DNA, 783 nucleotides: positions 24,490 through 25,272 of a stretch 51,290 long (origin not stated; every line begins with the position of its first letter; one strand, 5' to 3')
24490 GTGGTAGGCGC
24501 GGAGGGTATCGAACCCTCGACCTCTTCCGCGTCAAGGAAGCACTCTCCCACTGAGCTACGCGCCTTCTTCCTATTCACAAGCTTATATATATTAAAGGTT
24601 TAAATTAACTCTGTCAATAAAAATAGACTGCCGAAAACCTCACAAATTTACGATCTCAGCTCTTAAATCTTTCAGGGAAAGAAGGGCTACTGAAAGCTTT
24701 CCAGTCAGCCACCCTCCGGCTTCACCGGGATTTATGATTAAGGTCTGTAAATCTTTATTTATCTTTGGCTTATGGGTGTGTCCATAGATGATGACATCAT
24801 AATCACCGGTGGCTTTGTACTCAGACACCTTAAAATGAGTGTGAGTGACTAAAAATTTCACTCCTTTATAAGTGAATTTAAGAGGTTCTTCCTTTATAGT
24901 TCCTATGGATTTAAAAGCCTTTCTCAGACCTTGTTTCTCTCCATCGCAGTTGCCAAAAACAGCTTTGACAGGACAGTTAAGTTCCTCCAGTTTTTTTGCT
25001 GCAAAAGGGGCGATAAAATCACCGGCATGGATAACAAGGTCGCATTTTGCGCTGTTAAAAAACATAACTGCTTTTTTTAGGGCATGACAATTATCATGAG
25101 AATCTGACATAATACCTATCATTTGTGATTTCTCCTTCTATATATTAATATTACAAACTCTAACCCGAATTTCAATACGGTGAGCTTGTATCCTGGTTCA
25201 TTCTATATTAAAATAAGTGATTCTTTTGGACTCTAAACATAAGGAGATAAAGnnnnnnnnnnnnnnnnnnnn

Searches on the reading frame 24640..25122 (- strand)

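Call 33: search_protein_families(library=pfam, proteins=[window:24640-25122:-], max_evalue=0.00001)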
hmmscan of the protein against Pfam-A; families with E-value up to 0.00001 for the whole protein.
window:24640-25122:- (160 aa): 2 families
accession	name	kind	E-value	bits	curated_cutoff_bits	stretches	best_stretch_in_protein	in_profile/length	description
PF12850.12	Metallophos_2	-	1.4e-34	119.8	27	1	2-152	3-153/154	Calcineurin-like phosphoesterase superfamily domain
PF00149.33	Metallophos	-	3.9e-12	47.4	21.5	1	2-119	3-191/191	Calcineurin-like phosphoesterase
